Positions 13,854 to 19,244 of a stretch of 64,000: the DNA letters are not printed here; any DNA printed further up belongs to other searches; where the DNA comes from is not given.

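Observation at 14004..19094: Giant 1696-aa FlgK, about three times canonical size, as a single uninterrupted ORF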

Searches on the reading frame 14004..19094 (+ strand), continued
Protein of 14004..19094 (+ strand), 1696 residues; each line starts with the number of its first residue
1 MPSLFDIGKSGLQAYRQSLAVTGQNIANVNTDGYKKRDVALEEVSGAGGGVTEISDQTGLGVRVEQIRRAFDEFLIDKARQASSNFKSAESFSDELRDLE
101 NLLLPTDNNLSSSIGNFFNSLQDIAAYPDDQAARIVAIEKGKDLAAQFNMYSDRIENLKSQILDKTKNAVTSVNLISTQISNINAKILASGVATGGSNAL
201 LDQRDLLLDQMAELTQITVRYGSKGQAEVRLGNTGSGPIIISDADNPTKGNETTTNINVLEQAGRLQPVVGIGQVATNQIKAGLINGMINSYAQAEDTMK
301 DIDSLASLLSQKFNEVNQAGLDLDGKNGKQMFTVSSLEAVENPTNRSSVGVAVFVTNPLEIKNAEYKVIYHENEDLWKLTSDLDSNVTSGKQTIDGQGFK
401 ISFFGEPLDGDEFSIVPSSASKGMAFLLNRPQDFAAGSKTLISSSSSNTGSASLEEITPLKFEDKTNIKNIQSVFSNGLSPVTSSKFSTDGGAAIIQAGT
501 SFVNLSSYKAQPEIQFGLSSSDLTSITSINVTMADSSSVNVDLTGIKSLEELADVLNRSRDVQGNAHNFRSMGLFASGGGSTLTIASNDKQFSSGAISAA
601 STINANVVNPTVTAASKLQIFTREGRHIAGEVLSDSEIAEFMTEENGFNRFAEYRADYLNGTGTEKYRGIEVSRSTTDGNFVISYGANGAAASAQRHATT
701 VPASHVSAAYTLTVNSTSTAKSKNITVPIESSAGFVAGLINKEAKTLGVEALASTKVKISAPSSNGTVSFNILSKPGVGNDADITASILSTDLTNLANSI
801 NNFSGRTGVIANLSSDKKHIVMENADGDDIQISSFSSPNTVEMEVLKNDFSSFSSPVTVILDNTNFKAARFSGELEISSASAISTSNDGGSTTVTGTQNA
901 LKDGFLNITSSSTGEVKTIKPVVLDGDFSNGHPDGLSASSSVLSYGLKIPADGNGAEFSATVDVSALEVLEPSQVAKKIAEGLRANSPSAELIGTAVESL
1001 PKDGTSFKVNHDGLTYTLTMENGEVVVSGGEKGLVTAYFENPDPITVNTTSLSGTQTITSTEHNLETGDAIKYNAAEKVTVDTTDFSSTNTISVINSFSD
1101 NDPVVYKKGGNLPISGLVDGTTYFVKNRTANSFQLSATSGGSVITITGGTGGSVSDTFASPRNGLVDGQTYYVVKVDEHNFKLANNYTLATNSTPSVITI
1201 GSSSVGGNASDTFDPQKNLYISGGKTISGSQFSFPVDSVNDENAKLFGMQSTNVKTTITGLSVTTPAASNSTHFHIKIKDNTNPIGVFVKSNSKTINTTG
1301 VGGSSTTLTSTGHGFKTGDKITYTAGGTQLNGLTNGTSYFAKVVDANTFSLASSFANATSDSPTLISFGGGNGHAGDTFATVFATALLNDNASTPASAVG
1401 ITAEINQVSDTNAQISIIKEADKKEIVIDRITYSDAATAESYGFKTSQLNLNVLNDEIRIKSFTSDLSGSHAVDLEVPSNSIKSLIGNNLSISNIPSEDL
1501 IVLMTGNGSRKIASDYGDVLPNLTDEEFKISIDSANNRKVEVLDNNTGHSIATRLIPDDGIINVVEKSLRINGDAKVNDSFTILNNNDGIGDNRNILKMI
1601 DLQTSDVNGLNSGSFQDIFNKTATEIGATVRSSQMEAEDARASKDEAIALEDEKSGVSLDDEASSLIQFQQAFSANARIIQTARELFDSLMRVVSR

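Call 9: search_solved_structures(query=window:14004-19094:+, max_evalue=0.00001, show_alignments=2)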
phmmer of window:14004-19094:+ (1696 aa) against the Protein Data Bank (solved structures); distinct sequences matched with E-value up to 0.00001: 4.
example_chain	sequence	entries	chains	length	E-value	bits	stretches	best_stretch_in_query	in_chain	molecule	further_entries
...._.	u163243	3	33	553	1.9e-38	135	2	1-418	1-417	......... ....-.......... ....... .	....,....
4ut1_A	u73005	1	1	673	3.7e-29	104.2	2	55-454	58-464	FLAGELLAR HOOK-ASSOCIATED PROTEIN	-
2d4y_A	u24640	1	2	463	2.5e-22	81.6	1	71-418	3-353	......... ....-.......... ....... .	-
9gsx_L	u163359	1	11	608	1.1e-18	69.5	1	7-216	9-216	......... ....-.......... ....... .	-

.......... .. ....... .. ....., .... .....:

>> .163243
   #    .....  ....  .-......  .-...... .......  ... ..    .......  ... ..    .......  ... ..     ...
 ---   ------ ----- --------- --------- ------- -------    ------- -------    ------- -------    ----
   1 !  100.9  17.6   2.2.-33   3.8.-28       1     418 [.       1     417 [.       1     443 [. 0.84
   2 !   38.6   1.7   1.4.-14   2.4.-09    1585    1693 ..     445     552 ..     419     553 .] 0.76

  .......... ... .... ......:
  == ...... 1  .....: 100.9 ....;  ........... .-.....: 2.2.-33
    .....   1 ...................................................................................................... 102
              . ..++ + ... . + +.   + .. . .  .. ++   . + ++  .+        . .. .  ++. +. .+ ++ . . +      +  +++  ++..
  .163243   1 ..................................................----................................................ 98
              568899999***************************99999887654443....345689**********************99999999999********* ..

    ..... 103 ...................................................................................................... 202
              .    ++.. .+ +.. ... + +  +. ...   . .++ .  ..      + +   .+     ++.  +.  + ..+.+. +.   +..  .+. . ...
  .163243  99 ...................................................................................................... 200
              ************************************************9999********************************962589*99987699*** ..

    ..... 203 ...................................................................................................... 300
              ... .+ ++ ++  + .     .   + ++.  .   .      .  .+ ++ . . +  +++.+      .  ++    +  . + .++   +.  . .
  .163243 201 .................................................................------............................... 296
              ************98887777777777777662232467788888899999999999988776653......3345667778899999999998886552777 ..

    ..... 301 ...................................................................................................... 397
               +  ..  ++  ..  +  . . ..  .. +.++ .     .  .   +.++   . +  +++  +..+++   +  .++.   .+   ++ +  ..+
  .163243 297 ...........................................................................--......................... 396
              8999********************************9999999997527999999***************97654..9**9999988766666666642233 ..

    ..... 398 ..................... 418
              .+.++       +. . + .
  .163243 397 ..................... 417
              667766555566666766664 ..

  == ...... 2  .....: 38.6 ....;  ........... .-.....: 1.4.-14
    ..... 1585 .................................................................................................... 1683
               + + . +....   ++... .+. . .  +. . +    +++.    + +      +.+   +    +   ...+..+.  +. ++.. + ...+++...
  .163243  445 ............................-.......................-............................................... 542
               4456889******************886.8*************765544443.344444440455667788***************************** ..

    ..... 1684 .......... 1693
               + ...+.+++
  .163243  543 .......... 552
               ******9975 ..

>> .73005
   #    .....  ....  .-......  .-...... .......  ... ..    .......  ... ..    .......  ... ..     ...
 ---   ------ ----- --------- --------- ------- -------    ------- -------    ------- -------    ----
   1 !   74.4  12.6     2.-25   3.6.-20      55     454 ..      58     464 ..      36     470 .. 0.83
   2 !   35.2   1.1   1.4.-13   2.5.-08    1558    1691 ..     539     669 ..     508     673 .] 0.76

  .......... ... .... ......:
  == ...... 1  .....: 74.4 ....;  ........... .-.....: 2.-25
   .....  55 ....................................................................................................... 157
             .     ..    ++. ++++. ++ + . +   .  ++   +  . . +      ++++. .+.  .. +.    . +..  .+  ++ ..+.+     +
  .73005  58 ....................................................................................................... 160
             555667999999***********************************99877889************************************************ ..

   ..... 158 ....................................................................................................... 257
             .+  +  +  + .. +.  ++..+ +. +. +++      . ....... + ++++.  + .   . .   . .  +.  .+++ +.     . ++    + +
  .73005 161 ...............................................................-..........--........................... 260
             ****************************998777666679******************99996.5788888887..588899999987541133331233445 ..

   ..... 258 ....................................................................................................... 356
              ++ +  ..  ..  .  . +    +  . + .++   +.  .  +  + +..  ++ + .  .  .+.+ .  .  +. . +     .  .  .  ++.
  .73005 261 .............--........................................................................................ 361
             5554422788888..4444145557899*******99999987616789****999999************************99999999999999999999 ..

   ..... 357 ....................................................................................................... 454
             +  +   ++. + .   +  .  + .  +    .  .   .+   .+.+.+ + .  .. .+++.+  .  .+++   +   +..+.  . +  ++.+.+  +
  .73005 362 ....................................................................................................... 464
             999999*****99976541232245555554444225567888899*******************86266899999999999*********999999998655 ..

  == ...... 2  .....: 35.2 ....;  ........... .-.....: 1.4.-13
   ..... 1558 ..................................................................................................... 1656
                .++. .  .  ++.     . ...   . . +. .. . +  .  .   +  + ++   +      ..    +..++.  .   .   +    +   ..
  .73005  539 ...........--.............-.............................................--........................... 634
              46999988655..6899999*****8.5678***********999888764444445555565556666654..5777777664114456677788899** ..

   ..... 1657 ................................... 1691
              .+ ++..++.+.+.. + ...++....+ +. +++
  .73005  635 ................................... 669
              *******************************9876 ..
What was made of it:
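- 14004..15365 (+): FlgK N-terminal core (residues 1-454): D0-N, D1 and D2. Aligns collinearly to Salmonella FlgK 1-417 and Burkholderia FlgK 58-464 (call 9).
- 15366..18674 (+): The roughly 1100-aa insertion (residues 455-1557), at the position of the Burkholderia D3 domain and facing outward. It falls in the gap between the two aligned stretches in call 9.
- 18675..19091 (+): FlgK C-terminal core (residues 1558-1696): D1-C and D0-C. Aligns to Salmonella 445-552 and Burkholderia 539-669 (call 9).
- On FlgK (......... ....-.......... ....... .): Residues 1-418 and 1585-1693 align to Salmonella FlgK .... (call 9).
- Closest known: Burkholderia pseudomallei FlgK. Same: The window insert lies between residues aligned to 4ut1 positions 464 and 539 (call 9).
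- Checked: The extra material relative to solved FlgKs is about 1100 aa (455-1557), not about 1400 aa. Residues 1-418/454 and 1558/1585-1693 align collinearly to Salmonella and Burkholderia FlgK (call 9).
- The termini align collinearly to solved FlgKs (call 9).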

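Call 50: list_cluster_members(proteins=[window:14004-19094:+, window:62397-63680:+, window:53655-54659:-, window:12534-13682:+])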
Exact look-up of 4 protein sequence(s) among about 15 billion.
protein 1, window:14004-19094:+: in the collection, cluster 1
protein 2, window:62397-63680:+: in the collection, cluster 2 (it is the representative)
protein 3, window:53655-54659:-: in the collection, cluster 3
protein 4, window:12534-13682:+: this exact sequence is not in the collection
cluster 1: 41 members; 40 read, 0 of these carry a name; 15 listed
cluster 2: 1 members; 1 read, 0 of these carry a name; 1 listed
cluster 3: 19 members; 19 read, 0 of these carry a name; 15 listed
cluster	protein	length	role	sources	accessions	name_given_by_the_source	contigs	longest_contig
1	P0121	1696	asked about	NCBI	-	-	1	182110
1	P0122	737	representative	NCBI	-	-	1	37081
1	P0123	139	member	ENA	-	-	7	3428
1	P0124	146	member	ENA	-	-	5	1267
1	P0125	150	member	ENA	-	-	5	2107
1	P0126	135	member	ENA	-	-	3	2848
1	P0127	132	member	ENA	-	-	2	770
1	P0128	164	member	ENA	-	-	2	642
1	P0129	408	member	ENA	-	-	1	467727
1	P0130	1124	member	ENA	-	-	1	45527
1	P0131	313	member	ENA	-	-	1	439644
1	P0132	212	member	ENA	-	-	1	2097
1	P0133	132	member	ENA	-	-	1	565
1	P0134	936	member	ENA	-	-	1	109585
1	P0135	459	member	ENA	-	-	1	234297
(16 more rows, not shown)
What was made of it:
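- Some members of the same 90% cluster are short fragments (313-1124 aa) on long contigs (call 50).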

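Call 51: find_encoding_contigs(protein=window:14004-19094:+, flank=3000, max_places=3)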
Protein window:14004-19094:+ (1696 aa): no gene with exactly this product is on record in the collection.

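Call 62: search_protein_families(library=ncbifam, proteins=[window:14004-19094:+], max_evalue=0.01)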
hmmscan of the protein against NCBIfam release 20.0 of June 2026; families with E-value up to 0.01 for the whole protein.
window:14004-19094:+ (1696 aa): 10 families
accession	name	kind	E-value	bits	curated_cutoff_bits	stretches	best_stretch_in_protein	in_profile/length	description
TIGR02492.1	flgK_ends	equivalog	3.6e-77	260.5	170.75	2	3-346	1-339/437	flagellar hook-associated protein FlgK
TIGR02490.1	flgF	equivalog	7.4e-07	29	178.5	1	8-58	4-54/218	flagellar basal-body rod protein FlgF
TIGR02488.1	flgG_G_neg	equivalog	3e-06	26.9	252.75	1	7-43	4-40/259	flagellar basal-body rod protein FlgG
NF009275.1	PRK12632.1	equivalog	1.2e-05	25.7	170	1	6-55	9-58/130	flagellar basal body rod protein FlgC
TIGR01396.1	FlgB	equivalog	3.1e-05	24.2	59.05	1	7-43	7-43/131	flagellar basal body rod protein FlgB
TIGR01395.1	FlgC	equivalog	3.6e-05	24.1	102.1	0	4-68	3-71/137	flagellar basal body rod protein FlgC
NF004653.1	PRK06003.1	equivalog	0.0002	21.8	153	0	5-40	7-42/126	flagellar basal body rod protein FlgB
NF009262.0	PRK12619.1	equivalog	0.0006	20.2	183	1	3-47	7-51/130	flagellar basal body rod protein FlgB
NF009266.0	PRK12623.1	equivalog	0.00081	19.3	144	1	9-43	17-51/133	flagellar basal body rod protein FlgB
NF009270.0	PRK12627.1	equivalog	0.0073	16.7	128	0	19-40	22-43/128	FlgB family protein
